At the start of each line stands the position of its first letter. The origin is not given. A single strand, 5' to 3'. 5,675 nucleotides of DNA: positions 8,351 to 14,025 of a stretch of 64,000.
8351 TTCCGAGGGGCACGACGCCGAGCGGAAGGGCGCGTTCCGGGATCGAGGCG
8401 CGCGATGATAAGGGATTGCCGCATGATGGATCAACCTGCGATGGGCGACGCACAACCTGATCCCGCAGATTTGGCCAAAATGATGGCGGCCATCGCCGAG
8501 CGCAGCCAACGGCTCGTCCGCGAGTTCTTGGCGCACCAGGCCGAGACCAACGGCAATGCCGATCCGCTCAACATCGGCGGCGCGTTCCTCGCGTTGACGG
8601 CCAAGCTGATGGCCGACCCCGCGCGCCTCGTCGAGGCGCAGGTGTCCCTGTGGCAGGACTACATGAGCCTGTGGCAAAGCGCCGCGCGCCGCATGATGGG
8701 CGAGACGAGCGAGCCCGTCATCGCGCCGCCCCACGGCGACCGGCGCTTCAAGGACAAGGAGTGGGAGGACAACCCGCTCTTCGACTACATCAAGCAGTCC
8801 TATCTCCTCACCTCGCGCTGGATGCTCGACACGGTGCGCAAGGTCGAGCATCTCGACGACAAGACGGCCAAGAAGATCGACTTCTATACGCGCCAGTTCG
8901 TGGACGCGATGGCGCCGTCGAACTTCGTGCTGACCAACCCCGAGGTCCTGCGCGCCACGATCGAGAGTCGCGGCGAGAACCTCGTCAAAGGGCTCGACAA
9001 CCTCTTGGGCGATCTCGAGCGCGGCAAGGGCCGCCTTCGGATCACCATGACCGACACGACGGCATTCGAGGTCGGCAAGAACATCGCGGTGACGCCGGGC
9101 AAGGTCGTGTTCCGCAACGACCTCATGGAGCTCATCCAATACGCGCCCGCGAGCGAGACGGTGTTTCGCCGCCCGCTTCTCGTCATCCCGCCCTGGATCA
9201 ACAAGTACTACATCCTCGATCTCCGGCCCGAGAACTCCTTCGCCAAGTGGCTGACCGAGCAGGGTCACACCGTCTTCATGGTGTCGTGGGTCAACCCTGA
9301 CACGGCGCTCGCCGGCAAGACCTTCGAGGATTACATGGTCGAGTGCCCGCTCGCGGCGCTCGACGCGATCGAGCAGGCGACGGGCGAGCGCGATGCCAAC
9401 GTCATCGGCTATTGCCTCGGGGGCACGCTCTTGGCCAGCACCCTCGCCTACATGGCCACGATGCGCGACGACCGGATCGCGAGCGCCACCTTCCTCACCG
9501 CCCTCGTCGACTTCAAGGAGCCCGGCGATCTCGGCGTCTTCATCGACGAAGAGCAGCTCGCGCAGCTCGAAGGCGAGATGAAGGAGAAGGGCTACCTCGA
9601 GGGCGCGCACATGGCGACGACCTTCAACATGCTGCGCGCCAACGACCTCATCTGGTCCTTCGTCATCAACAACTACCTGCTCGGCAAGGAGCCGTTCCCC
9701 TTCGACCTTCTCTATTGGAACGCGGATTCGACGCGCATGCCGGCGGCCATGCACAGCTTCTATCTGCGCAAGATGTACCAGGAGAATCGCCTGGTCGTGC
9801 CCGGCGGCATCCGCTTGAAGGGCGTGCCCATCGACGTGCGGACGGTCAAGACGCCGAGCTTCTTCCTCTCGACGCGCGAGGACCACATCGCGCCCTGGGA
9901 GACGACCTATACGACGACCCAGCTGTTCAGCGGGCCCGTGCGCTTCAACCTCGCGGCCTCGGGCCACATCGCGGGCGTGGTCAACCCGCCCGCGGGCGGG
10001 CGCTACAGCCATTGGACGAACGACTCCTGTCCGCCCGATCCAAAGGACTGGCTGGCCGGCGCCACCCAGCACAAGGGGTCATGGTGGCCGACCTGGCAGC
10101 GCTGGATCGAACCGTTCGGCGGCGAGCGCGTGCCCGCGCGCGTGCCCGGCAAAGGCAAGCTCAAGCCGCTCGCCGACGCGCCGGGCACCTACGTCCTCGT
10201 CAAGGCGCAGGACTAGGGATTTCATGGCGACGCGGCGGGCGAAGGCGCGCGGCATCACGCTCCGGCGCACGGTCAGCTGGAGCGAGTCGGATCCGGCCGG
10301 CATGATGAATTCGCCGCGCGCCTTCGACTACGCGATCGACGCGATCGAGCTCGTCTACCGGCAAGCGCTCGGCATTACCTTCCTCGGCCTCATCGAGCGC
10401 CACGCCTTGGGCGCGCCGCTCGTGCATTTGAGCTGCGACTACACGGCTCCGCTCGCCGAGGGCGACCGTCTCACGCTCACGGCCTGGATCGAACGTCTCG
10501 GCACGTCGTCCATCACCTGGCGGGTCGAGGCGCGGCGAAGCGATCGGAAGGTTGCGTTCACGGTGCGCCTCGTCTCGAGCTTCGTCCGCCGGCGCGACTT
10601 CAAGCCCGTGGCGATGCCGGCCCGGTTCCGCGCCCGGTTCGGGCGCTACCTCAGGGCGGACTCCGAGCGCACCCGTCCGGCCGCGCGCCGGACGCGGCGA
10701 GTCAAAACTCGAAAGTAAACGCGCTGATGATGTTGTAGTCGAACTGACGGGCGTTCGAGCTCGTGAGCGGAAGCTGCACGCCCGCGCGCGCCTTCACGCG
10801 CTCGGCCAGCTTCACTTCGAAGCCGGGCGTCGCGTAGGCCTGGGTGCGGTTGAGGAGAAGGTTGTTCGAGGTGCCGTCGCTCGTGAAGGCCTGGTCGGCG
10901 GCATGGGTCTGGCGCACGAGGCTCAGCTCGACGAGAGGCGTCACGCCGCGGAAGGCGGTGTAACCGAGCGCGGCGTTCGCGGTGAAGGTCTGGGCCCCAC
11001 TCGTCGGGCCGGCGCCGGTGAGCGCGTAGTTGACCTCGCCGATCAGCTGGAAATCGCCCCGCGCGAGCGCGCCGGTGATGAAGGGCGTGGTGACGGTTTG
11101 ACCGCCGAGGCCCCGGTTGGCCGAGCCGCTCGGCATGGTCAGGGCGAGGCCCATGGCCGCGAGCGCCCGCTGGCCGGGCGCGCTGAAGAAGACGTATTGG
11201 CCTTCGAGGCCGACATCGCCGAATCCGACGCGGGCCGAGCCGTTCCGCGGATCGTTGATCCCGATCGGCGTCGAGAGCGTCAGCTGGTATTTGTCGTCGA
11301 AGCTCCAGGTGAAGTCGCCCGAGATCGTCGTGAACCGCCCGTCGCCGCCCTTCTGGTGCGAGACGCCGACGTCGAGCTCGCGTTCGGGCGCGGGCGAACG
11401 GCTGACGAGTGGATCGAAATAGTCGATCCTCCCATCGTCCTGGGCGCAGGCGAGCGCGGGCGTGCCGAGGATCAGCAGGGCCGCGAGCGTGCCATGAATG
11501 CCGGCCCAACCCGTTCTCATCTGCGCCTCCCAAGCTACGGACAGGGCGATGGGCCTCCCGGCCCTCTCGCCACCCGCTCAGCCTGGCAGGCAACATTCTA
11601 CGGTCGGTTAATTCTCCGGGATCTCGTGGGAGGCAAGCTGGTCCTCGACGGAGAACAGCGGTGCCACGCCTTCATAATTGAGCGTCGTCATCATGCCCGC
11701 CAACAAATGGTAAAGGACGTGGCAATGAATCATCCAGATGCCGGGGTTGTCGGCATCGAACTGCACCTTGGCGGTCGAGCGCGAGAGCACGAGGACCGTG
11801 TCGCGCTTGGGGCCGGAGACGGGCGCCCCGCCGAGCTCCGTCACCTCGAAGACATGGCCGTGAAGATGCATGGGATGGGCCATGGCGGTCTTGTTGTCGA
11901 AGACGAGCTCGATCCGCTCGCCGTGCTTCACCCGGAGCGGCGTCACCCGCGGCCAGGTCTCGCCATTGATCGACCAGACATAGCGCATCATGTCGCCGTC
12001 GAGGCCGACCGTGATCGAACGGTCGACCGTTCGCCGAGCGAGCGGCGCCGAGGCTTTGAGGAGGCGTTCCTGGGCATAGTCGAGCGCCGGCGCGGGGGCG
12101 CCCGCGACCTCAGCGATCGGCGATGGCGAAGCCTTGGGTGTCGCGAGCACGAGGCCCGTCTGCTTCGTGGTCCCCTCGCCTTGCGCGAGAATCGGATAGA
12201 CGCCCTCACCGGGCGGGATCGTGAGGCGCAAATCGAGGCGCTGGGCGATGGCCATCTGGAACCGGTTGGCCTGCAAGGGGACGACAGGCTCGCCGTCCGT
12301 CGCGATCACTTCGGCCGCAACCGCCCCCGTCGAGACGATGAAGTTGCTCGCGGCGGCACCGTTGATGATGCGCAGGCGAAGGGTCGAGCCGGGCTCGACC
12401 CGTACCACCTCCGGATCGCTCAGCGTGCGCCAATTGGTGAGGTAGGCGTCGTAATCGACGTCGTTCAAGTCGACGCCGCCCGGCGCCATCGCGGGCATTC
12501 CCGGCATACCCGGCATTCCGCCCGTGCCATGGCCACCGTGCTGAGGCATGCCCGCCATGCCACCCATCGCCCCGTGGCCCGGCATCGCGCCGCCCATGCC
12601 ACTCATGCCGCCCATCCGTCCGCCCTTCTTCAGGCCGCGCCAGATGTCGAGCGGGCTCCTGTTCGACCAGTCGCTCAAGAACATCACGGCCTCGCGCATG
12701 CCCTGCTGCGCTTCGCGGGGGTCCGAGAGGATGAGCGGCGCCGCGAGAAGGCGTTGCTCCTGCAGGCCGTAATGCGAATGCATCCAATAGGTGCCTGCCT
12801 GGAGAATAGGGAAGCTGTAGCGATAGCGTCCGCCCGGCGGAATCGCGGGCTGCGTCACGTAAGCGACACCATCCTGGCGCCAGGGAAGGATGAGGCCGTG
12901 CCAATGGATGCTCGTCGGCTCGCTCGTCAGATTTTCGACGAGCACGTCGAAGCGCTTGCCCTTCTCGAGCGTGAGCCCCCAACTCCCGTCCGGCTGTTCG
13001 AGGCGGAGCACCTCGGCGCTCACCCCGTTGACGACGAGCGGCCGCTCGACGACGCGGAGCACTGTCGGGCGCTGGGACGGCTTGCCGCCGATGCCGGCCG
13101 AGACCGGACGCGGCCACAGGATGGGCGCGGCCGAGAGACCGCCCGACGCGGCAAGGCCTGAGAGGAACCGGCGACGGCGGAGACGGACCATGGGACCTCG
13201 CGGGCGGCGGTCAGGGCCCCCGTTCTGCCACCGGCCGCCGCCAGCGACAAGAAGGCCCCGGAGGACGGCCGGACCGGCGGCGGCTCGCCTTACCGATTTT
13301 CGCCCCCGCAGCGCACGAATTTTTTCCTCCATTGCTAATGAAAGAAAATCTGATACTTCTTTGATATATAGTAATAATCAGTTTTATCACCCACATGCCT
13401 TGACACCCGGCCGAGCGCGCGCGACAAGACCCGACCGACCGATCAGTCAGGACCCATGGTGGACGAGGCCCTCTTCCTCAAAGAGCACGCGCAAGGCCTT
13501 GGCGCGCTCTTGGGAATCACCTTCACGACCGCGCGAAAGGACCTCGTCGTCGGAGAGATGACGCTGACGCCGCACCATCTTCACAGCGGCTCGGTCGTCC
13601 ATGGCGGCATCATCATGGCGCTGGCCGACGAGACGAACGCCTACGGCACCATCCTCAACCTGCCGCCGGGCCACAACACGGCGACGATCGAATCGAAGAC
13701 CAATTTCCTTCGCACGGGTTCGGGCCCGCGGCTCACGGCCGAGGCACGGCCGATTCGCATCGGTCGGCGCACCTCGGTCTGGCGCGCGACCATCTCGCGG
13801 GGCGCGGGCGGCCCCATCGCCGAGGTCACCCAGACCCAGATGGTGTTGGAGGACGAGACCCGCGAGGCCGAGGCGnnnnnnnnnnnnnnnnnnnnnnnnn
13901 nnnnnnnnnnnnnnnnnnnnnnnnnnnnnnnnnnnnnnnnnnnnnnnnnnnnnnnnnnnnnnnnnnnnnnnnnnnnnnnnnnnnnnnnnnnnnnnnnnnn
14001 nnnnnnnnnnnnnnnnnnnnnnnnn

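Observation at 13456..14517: PaaI-type hotdog thioesterase domain covalently fused to a TetR regulator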

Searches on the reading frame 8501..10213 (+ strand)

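Call 68: search_protein_families(library=pfam, proteins=[window:8501-10213:+], max_evalue=0.001)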
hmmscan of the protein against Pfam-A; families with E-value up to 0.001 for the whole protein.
window:8501-10213:+ (571 aa): 2 families
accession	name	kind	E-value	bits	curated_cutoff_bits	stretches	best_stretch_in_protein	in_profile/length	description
PF07167.19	PhaC_N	-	9.6e-80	266.8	23.7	1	80-251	2-173/173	Poly-beta-hydroxybutyrate polymerase (PhaC) N-terminus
PF00561.26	Abhydrolase_1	-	1.1e-13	51.9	25.8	1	247-495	19-244/245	alpha/beta hydrolase fold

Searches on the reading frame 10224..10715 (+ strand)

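Call 3: search_protein_families(library=pfam, proteins=[window:10224-10715:+], max_evalue=0.01)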
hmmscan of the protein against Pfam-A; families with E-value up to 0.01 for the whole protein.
window:10224-10715:+ (164 aa): 3 families
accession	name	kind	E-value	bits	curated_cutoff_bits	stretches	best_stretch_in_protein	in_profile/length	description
PF03061.28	4HBT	-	8.8e-12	45.6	20.6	1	61-110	28-77/79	Thioesterase superfamily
PF13279.12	4HBT_2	-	4.5e-10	40.5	25.5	1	17-139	1-122/122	Thioesterase-like superfamily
PF13622.12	4HBT_3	-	3e-06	27.8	24.3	1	56-115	23-79/83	Acyl-CoA thioesterase N-terminal domain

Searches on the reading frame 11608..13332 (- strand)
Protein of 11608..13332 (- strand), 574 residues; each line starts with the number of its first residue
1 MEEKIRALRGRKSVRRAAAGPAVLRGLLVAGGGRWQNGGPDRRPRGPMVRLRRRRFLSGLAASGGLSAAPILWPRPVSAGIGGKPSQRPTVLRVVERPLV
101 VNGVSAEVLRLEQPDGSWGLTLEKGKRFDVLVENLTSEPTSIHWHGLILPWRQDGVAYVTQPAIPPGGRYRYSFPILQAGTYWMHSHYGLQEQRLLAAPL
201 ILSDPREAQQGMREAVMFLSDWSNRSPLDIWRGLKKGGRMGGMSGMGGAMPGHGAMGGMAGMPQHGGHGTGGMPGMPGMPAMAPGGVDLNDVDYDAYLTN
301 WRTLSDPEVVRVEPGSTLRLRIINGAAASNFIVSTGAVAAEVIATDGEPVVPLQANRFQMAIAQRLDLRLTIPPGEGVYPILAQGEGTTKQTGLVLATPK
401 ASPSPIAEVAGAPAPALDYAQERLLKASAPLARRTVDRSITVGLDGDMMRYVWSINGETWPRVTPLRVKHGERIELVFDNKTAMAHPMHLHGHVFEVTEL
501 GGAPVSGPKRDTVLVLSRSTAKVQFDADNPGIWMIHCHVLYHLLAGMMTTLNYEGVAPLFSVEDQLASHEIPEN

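Call 3: search_protein_families(library=pfam, proteins=[window:11608-13332:-], max_evalue=0.01)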
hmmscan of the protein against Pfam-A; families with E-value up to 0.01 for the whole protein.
window:11608-13332:- (574 aa): 5 families
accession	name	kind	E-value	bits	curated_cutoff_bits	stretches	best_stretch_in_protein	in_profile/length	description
PF07731.20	Cu-oxidase_2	-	5e-36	123.9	20.4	1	444-552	12-132/137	Multicopper oxidase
PF07732.21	Cu-oxidase_3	-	6.1e-28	97.7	21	1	120-205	29-117/119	Multicopper oxidase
PF00394.28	Cu-oxidase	-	5e-17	62.9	21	2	216-390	4-140/157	Multicopper oxidase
PF16208.10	Keratin_2_head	-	0.0022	18.5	28.2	1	235-288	76-138/161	Keratin type II head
PF13473.12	Cupredoxin_1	-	0.0031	17.9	27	0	466-546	37-100/104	Cupredoxin-like domain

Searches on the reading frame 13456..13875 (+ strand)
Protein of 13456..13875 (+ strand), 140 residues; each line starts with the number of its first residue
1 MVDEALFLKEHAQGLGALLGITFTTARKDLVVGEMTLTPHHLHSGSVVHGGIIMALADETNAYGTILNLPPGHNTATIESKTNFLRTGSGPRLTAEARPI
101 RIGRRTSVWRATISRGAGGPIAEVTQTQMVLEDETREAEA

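Call 43: search_solved_structures(query=window:13456-13875:+, max_evalue=10, show_alignments=4)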
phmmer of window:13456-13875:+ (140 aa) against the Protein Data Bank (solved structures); distinct sequences matched with E-value up to 10: 49.
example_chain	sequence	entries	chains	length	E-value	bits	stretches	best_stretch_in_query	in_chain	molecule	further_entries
1sc0_A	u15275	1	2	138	3.5e-08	36.7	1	18-113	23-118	Hypothetical protein HI1161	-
2b6e_A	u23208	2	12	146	3.7e-08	36.6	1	18-113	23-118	Hypothetical UPF0152 protein HI1161 | Putative esterase HI1161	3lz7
4qd7_A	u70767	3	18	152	1e-07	35.2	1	13-127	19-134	Thioesterase PA1618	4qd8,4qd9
4qdb_A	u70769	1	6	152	1.3e-07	34.9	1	13-127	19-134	Thioesterase PA1618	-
4qda_A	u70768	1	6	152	3.8e-07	33.3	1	13-127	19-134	Thioesterase PA1618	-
3s4k_A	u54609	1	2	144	1e-06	31.9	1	18-118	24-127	Putative esterase Rv1847/MT1895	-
3lbb_A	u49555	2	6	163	2.1e-05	27.7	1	38-130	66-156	Putative uncharacterized protein smu.793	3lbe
1zki_A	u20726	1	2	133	2.6e-05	27.4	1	34-116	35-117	hypothetical protein PA5202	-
1j1y_A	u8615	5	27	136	6.4e-05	26.1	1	28-114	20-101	PaaI protein | phenylacetic acid degradation protein PaaI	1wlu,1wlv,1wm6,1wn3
2dsl_A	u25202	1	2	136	0.00012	25.3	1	28-114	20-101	Phenylacetic acid degradation protein PaaI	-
2qwz_A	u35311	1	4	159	0.00018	24.7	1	31-129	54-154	Phenylacetic acid degradation-related protein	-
3dkz_A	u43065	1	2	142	0.00024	24.3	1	43-132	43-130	Thioesterase superfamily protein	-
3e1e_A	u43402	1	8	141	0.00036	23.7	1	41-129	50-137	Thioesterase family protein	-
1psu_A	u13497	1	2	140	0.00063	22.9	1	17-112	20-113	Phenylacetic acid degradation protein PaaI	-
2fs2_A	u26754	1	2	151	0.00072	22.8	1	17-112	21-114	Phenylacetic acid degradation protein paaI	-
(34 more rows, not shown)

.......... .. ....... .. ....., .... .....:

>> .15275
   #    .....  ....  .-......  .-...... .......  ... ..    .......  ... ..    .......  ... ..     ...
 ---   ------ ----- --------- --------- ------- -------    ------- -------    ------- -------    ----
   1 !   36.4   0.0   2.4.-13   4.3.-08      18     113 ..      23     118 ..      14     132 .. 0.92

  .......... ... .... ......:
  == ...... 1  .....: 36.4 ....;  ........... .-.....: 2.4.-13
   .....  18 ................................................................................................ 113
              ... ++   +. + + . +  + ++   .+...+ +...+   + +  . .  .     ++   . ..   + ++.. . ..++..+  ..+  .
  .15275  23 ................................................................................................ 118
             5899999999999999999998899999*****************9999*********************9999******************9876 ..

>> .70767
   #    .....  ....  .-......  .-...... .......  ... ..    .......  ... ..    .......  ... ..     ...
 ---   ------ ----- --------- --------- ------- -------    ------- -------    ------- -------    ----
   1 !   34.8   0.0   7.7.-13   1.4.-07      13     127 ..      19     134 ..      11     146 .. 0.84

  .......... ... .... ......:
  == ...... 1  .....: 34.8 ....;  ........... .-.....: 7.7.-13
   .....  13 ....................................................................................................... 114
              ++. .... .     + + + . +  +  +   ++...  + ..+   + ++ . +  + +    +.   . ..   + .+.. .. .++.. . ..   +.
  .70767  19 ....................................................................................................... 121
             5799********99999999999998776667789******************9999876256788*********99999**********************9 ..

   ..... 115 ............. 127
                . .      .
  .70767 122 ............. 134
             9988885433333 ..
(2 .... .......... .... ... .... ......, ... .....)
